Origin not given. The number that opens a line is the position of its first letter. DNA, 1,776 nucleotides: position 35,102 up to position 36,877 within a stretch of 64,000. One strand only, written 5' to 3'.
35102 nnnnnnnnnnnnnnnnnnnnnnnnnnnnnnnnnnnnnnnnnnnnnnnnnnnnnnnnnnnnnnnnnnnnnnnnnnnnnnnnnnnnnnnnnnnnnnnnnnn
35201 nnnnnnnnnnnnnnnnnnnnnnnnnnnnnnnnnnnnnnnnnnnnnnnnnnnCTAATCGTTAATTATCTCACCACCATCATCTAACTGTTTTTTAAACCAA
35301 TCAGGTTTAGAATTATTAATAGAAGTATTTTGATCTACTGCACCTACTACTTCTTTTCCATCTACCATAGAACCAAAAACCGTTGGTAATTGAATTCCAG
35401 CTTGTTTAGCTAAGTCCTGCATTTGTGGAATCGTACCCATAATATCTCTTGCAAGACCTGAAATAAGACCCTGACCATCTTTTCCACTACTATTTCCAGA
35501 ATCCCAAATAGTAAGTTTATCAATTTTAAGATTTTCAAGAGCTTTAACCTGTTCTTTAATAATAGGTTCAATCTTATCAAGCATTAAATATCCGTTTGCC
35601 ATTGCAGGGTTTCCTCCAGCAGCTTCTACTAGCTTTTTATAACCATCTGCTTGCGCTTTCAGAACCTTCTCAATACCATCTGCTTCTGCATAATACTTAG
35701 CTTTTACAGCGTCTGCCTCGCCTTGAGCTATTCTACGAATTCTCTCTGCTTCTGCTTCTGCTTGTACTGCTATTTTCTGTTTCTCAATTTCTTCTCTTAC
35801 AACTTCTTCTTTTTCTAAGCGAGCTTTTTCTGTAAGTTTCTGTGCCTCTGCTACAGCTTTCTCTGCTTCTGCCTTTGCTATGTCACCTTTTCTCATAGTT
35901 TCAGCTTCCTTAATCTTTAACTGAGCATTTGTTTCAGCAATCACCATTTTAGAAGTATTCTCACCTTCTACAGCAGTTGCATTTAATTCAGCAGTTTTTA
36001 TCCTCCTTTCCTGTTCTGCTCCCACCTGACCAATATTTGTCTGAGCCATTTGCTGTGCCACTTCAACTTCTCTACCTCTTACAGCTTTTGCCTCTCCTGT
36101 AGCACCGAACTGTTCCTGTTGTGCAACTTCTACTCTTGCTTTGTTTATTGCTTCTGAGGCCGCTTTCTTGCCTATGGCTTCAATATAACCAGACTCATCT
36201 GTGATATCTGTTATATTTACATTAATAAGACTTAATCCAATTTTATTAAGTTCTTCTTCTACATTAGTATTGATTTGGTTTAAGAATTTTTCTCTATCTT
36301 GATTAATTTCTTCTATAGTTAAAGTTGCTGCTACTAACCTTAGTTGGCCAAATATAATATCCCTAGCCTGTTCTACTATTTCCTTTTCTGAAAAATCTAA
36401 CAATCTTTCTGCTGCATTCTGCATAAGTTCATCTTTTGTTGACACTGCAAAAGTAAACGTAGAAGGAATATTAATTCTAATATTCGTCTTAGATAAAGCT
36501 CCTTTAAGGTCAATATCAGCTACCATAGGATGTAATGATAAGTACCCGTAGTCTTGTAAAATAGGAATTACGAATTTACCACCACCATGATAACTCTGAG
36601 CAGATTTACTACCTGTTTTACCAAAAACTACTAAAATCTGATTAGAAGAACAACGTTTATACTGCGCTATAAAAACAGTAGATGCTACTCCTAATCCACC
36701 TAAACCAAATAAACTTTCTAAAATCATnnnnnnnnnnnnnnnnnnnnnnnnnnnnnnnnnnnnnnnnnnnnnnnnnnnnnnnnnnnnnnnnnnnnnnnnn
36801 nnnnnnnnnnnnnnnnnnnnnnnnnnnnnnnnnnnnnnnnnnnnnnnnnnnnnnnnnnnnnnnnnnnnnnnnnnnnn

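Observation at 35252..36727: Phage-encoded flotillin (FloT-like SPFH protein with EA-repeat coiled coil)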

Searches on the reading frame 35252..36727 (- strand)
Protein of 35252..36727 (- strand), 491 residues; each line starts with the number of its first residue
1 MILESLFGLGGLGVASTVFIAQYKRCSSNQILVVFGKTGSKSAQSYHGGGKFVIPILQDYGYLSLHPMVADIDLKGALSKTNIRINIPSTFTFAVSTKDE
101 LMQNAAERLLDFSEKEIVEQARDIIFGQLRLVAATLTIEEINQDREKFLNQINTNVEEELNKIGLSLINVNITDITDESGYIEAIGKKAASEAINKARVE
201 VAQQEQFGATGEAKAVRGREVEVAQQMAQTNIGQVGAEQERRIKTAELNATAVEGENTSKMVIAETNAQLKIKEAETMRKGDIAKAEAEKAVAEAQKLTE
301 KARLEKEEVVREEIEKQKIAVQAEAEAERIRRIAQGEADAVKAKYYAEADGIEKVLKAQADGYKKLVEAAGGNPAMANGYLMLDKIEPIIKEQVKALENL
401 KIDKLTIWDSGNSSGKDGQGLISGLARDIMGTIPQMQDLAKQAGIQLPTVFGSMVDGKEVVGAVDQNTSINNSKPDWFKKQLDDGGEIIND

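Call 3: search_protein_families(library=pfam, proteins=[window:35252-36727:-], max_evalue=0.1)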
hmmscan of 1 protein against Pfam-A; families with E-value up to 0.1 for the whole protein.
window:35252-36727:- (491 aa): 3 families
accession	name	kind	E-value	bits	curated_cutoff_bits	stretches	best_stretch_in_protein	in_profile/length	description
PF01145.31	Band_7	-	3.5e-29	102.5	23.6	1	27-205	4-175/176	SPFH domain / Band 7 family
PF15975.10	Flot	-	7.4e-07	29.7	27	1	326-444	1-123/124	Flotillin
PF13421.11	Band_7_1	-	0.0028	17.7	24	1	83-187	99-205/211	SPFH domain-Band 7 family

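Call 4: search_protein_families(library=ncbifam, proteins=[window:35252-36727:-], max_evalue=0.1)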
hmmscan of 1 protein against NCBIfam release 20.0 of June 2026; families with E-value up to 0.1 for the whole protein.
window:35252-36727:- (491 aa): 1 family
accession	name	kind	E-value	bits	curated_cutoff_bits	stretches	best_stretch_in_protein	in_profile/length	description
NF058507.1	FlotScfldFlot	equivalog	1.1e-39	136.8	700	1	15-452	13-473/477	flotillin lipid rafts scaffold protein FloT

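Call 5: search_protein_families(library=phrogs, proteins=[window:35252-36727:-], max_evalue=0.1)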
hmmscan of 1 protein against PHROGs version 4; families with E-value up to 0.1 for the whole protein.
window:35252-36727:- (491 aa): 1 family
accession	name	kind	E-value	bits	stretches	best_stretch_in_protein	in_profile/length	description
phrog_200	-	other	0.00015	22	1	128-231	208-313/379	lipoprotein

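Call 6: search_dna_similar(query=window:35252-36727:-, collection=phages, mode=protein, max_rows=40)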
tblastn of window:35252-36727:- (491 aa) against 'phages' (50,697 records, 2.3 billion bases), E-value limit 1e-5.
Records with a match: 8; places in all: 8; records where one place covers at least 80% of the query: 1.
Best place of each record, by identity: <60% 8.
By first word of the organism name: Bacteriophage 2; Enterococcus 2; Listeria 2; phage 1; Vibrio 1.
By host as written in the record: - 4; Listeria monocytogenes 2; Vibrio parahaemolyticus ATCC 17802 1; Enterococcus faecalis 1.
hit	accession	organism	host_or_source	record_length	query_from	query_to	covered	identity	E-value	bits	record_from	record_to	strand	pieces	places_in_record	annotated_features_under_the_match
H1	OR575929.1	phage csAssE-Sib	human gut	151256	19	436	66%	44.2%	3e-60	284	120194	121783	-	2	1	flotillin family protein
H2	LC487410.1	Vibrio phage KIT04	Vibrio parahaemolyticus ATCC 17802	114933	19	453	69%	32.6%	7e-28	196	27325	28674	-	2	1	flotillin family protein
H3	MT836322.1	Bacteriophage sp.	human fecal samples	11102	23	458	89%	24.7%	7e-11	71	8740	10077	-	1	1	record has no annotation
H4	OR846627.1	Enterococcus phage Efs 1-1-1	Enterococcus faecalis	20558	21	280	53%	24.7%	2e-18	95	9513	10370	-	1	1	record has no annotation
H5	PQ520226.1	Enterococcus phage IME_EF3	-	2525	47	280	48%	25.8%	1e-18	95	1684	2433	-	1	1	record has no annotation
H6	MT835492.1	Bacteriophage sp.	human fecal samples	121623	48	283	48%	25.3%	9e-10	67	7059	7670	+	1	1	record has no annotation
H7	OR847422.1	Listeria phage LM 4-11-1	Listeria monocytogenes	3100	116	280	34%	25.7%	4e-10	68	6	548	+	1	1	record has no annotation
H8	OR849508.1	Listeria phage LM 4-14-1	Listeria monocytogenes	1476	18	169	31%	26.5%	8e-11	70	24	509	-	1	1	record has no annotation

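Call 8: get_annotated_region(hit=H1, flank=8000)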
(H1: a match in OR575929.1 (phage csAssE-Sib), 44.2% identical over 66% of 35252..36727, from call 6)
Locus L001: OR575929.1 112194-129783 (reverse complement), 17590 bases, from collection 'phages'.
description: Phage csAssE-Sib, complete genome.
organism: phage csAssE-Sib (NCBI taxid 3092639)
taxonomy: Viruses; Duplodnaviria; Heunggongvirae; Uroviricota; Caudoviricetes
host: -; source: human gut; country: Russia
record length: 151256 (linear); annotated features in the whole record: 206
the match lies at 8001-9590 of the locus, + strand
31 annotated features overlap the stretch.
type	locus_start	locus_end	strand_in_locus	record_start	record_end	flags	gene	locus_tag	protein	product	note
CDS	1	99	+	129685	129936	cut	-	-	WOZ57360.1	hypothetical protein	-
CDS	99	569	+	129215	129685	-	-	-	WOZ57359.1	NinG protein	-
CDS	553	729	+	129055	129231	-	-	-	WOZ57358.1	hypothetical protein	-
CDS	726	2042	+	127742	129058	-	-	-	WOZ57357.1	DNA replication factor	-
CDS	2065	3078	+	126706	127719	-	-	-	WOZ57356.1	DNA primase/helicase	DNA primase/helicase; zinc-biding domain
CDS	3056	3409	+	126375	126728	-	-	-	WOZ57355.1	hypothetical protein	-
CDS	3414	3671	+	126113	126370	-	-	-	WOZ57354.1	hypothetical protein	-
CDS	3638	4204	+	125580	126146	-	-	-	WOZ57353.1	zinc-finger-containing domain protein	zinc-finger-containing domain protein, DNA-binding, transcription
CDS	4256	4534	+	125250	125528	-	-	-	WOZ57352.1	hypothetical protein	-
CDS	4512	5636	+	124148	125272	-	-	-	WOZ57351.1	DnaB-like replicative helicase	DNAB-Like Replicative Helicase; ATPase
CDS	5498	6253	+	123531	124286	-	-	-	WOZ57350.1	hypothetical protein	-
CDS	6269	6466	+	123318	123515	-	-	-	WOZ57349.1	hypothetical protein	-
CDS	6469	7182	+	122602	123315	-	-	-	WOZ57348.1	hypothetical protein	-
CDS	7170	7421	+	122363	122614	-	-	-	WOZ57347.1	acyl carrier protein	-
CDS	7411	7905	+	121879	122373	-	-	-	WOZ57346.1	transmembrane protein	hypothetical protein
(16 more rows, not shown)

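Call 9: get_annotated_region(hit=H2, flank=5000)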
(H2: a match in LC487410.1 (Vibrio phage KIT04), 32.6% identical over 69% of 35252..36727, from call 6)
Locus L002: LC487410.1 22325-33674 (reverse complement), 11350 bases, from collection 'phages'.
description: Vibrio phage KIT04 DNA, complete genome.
organism: Vibrio phage KIT04 (NCBI taxid 2508207)
taxonomy: Viruses; Duplodnaviria; Heunggongvirae; Uroviricota; Caudoviricetes; Demerecviridae; Ermolyevavirinae
host: Vibrio parahaemolyticus ATCC 17802; source: tissue of mussel; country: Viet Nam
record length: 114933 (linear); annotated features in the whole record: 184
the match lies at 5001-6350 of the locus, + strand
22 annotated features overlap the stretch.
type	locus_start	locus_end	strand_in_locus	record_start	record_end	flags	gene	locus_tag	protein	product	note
CDS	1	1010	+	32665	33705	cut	-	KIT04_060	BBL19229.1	hypothetical protein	-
CDS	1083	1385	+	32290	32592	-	-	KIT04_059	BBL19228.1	hypothetical protein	-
CDS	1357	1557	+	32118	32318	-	-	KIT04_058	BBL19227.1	hypothetical protein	-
CDS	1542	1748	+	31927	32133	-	-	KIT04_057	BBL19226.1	hypothetical protein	-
CDS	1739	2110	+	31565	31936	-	-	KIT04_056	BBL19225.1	hypothetical protein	-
CDS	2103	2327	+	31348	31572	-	-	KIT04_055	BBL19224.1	hypothetical protein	-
CDS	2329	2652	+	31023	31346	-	-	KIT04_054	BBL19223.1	hypothetical protein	-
CDS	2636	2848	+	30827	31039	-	-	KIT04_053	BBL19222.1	hypothetical protein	-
CDS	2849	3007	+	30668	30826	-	-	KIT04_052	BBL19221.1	hypothetical protein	-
CDS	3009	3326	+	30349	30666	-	-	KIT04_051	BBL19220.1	hypothetical protein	-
CDS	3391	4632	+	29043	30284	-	-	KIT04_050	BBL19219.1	hypothetical protein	-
CDS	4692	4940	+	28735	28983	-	-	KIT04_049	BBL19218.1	hypothetical protein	-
CDS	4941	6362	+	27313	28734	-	-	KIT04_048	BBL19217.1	flotillin family protein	-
CDS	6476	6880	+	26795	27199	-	-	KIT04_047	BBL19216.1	hypothetical protein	-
CDS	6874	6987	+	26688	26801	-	-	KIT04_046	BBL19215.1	hypothetical protein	-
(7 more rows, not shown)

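Call 14: find_homologous_proteins(query=window:35252-36727:-)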
Query window:35252-36727:- (491 aa): 7998 proteins with E <= 0.001 among 8000 candidates; the best 120 are listed.
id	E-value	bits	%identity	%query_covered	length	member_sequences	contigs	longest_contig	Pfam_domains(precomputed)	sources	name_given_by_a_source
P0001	0.0e+0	1031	100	100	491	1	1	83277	PF01145.32,PF15975.11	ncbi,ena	-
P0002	5.1e-167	575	54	94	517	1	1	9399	PF01145.32,PF15975.11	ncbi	-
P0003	1.1e-166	574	55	91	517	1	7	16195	PF01145.32,PF15975.11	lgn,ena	-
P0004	1.6e-166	573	55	92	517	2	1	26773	PF01145.32,PF15975.11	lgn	-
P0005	2.7e-166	572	54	91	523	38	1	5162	PF01145.32,PF15975.11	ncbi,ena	-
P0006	3.0e-166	572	54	92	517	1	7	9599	PF01145.32,PF15975.11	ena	-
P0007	8.4e-166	571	55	90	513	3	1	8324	PF01145.32,PF15975.11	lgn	-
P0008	9.4e-166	571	53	93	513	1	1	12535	PF01145.32,PF15975.11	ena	-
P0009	1.0e-165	570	55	91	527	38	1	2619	PF01145.32,PF15975.11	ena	-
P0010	1.2e-165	570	53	93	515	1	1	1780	PF01145.32,PF15975.11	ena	-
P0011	2.5e-165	569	54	91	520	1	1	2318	PF01145.32,PF15975.11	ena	-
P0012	2.7e-165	569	54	91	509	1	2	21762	PF01145.32,PF15975.11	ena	-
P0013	3.1e-165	569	54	93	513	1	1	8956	PF01145.32,PF15975.11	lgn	-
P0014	3.6e-165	569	54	92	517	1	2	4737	PF01145.32,PF15975.11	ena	-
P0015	4.1e-165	568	54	91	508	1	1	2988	PF01145.32,PF15975.11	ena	-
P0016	4.1e-165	568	54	91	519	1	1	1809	PF01145.32,PF15975.11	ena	-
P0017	4.6e-165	568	54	92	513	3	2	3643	PF01145.32,PF15975.11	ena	-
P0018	5.1e-165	568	55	91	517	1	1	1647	PF01145.32,PF15975.11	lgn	-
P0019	6.9e-165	568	54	93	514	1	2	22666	PF01145.32,PF15975.11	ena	-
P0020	8.4e-165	567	53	95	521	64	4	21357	PF01145.32,PF15975.11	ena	-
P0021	1.3e-164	567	55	91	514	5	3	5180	PF01145.32,PF15975.11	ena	-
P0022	1.5e-164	567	54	93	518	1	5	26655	PF01145.32,PF15975.11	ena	-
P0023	1.6e-164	567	56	90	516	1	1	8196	PF01145.32,PF15975.11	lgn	-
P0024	1.6e-164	567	55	91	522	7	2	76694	PF01145.32,PF15975.11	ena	-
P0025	1.7e-164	566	56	91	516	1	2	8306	PF01145.32,PF15975.11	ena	-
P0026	1.8e-164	566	55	90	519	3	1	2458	PF01145.32,PF15975.11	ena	-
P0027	2.1e-164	566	54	91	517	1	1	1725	PF01145.32,PF15975.11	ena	-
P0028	2.2e-164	566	55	90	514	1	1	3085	PF01145.32,PF15975.11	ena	-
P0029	2.4e-164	566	55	90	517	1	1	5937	PF01145.32,PF15975.11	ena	-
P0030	3.0e-164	566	61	92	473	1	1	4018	PF01145.32,PF15975.11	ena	-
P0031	3.1e-164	566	54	92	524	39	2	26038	PF01145.32,PF15975.11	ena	-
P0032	3.3e-164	566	60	94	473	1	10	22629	PF01145.32,PF15975.11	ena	-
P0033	3.3e-164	566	60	94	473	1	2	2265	PF01145.32,PF15975.11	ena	-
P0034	3.5e-164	565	55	88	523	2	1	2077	PF01145.32,PF15975.11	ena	-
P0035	3.5e-164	565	56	90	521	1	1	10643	PF01145.32,PF15975.11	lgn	-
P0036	3.7e-164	565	54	94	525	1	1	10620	PF01145.32,PF15975.11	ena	-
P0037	4.1e-164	565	62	88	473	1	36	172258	PF01145.32,PF15975.11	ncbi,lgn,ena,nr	ncbi:flotillin family protein [bacterium]|nr:flotillin family protein [bacterium]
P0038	4.3e-164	565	55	89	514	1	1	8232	PF01145.32,PF15975.11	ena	-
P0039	4.4e-164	565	53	98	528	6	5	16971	PF01145.32,PF15975.11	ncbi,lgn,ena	-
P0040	4.4e-164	565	53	93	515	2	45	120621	PF01145.32,PF15975.11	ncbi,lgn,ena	-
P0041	4.4e-164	565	61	89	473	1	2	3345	PF01145.32,PF15975.11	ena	-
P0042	4.4e-164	565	53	93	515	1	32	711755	PF01145.32,PF15975.11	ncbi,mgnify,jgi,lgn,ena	mgnify:CR=1 FL=1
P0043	5.0e-164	565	55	91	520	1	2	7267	PF01145.32,PF15975.11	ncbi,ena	-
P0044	5.5e-164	565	54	91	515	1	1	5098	PF01145.32,PF15975.11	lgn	-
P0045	6.2e-164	565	53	93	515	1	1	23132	PF01145.32,PF15975.11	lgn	-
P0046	6.4e-164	565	53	93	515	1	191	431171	PF01145.32,PF15975.11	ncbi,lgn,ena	-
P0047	6.5e-164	565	53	93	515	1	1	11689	PF01145.32,PF15975.11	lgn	-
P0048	6.7e-164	564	54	90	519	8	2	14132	PF01145.32,PF15975.11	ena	-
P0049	7.6e-164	564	53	93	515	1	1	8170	PF01145.32,PF15975.11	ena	-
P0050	8.2e-164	564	53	92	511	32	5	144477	PF01145.32,PF15975.11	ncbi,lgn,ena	-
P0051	8.5e-164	564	54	92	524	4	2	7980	PF01145.32,PF15975.11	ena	-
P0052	1.5e-163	563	53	93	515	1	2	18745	PF01145.32,PF15975.11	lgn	-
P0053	1.6e-163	563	52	93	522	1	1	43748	PF01145.32,PF15975.11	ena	-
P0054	2.3e-163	563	52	93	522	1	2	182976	PF01145.32,PF15975.11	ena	-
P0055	2.6e-163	563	54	91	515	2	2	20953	PF01145.32,PF15975.11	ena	-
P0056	3.6e-163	562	53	93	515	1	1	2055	PF01145.32,PF15975.11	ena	-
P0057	4.0e-163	562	53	93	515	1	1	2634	PF01145.32,PF15975.11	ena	-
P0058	6.5e-163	561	61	92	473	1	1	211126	PF01145.32,PF15975.11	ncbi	-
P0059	9.1e-163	561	54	96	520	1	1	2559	PF01145.32,PF15975.11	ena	-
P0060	1.4e-162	560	55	89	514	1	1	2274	PF01145.32,PF15975.11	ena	-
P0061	1.5e-162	560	53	92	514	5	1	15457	PF01145.32,PF15975.11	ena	-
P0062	1.6e-162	560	52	97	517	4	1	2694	PF01145.32,PF15975.11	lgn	-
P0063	1.7e-162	560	55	90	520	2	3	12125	PF01145.32,PF15975.11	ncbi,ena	-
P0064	2.1e-162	560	59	95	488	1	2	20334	PF01145.32,PF15975.11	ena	-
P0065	2.1e-162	560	59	95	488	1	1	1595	PF01145.32,PF15975.11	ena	-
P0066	2.4e-162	559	59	92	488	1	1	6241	PF01145.32,PF15975.11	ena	-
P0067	2.5e-162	559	53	91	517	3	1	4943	PF01145.32,PF15975.11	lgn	-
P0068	2.5e-162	559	59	95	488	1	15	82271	PF01145.32,PF15975.11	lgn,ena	-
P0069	2.6e-162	559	59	95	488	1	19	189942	PF01145.32,PF15975.11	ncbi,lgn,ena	-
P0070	2.6e-162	559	59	92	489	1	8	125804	PF01145.32,PF15975.11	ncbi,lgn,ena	-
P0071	2.6e-162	559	59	92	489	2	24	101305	PF01145.32,PF15975.11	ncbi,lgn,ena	-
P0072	3.0e-162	559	59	92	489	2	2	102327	PF01145.32,PF15975.11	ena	-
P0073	3.1e-162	559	59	92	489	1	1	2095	PF01145.32,PF15975.11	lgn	-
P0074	3.4e-162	559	53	92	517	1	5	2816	PF01145.32,PF15975.11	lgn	-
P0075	3.6e-162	559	55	90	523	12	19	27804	PF01145.32,PF15975.11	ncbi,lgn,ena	-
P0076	4.8e-162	558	60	92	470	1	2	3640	PF01145.32,PF15975.11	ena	-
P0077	5.2e-162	558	55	88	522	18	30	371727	PF01145.32,PF15975.11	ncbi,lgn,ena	-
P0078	5.7e-162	558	60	92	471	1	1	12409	PF01145.32,PF15975.11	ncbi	-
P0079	6.6e-162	558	59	95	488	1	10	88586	PF01145.32,PF15975.11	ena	-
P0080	7.9e-162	558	59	95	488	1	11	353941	PF01145.32,PF15975.11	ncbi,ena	-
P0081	8.7e-162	558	58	95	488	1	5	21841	PF01145.32,PF15975.11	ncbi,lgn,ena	-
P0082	9.8e-162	557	58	95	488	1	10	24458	PF01145.32,PF15975.11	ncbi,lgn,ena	-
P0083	1.3e-161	557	61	90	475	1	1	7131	PF01145.32,PF15975.11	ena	-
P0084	1.3e-161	557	59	92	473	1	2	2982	PF01145.32,PF15975.11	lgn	-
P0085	1.6e-161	557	61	90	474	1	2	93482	PF01145.32,PF15975.11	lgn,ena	-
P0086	1.6e-161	557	59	93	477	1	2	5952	PF01145.32,PF15975.11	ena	-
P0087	1.8e-161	557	59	94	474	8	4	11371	PF01145.32,PF15975.11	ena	-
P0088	1.8e-161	556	59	96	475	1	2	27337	PF01145.32,PF15975.11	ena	-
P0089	1.9e-161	556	53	93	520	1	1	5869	PF01145.32,PF15975.11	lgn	-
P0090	2.0e-161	556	59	91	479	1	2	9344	PF01145.32,PF15975.11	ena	-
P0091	2.1e-161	556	58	93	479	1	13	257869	PF01145.32,PF15975.11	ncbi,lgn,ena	-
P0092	2.5e-161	556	60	90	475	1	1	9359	PF01145.32,PF15975.11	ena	-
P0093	2.6e-161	556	58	94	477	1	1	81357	PF01145.32,PF15975.11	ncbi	-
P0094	2.7e-161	556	60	91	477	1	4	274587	PF01145.32,PF15975.11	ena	-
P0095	2.9e-161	556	59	91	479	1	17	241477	PF01145.32,PF15975.11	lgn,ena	-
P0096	3.3e-161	556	61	90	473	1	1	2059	PF01145.32,PF15975.11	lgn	-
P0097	3.5e-161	556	60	90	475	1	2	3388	PF01145.32,PF15975.11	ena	-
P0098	3.5e-161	555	60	92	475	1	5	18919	PF01145.32,PF15975.11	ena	-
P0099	3.6e-161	555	60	91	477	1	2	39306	PF01145.32,PF15975.11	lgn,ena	-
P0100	3.9e-161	555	60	93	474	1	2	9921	PF01145.32,PF15975.11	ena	-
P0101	3.9e-161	555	58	96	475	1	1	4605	PF01145.32,PF15975.11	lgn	-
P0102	4.2e-161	555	53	93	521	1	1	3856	PF01145.32,PF15975.11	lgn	-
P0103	4.6e-161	555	60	92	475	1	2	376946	PF01145.32,PF15975.11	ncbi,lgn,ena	-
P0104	4.6e-161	555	60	92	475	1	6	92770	PF01145.32,PF15975.11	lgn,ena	-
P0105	4.8e-161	555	60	92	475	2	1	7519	PF01145.32,PF15975.11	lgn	-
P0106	5.8e-161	555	59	93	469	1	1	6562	PF01145.32,PF15975.11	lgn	-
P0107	5.9e-161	555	58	94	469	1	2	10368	PF01145.32,PF15975.11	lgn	-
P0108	6.0e-161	555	60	92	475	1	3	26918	PF01145.32,PF15975.11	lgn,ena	-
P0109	6.2e-161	555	60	92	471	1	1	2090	PF01145.32,PF15975.11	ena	-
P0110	6.2e-161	555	60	92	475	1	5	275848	PF01145.32,PF15975.11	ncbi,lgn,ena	-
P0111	6.3e-161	555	59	91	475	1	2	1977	PF01145.32,PF15975.11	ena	-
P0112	6.4e-161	555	60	93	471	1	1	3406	PF01145.32,PF15975.11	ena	-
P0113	6.4e-161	555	60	90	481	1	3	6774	PF01145.32,PF15975.11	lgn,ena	-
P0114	6.4e-161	555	58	93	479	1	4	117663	PF01145.32,PF15975.11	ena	-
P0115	6.5e-161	555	59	93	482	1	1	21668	PF01145.32,PF15975.11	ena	-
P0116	6.7e-161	555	60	90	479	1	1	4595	PF01145.32,PF15975.11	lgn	-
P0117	6.8e-161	555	60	92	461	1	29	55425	PF01145.32,PF15975.11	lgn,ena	-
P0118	7.4e-161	554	59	93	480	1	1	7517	PF01145.32,PF15975.11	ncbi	-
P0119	7.6e-161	554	59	91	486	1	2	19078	PF01145.32,PF15975.11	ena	-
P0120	7.9e-161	554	60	91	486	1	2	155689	PF01145.32,PF15975.11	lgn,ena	-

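Call 15: search_solved_structures(query=window:35252-36727:-, max_evalue=0.01)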
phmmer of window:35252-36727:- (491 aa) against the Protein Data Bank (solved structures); distinct sequences matched with E-value up to 0.01: 6.
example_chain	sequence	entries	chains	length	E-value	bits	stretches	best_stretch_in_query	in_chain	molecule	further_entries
9l3g_A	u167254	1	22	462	2.6e-27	99.5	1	25-438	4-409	Flotillin-1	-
9bq2_B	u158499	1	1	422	3.4e-27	99.1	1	25-438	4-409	Flotillin-1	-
9l3g_a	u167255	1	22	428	7e-20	75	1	28-413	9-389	Flotillin-2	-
9bq2_A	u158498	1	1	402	7.6e-20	74.9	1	28-408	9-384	Flotillin-2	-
1win_A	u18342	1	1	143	7.1e-10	42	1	82-191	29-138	Flotillin 2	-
3bk6_A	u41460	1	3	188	0.0016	21.1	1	64-211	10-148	PH stomatin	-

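Call 16: search_protein_families(library=padloc, proteins=[window:35252-36727:-], max_evalue=0.01)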
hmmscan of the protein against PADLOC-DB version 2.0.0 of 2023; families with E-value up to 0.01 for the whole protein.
window:35252-36727:- (491 aa): 0 families
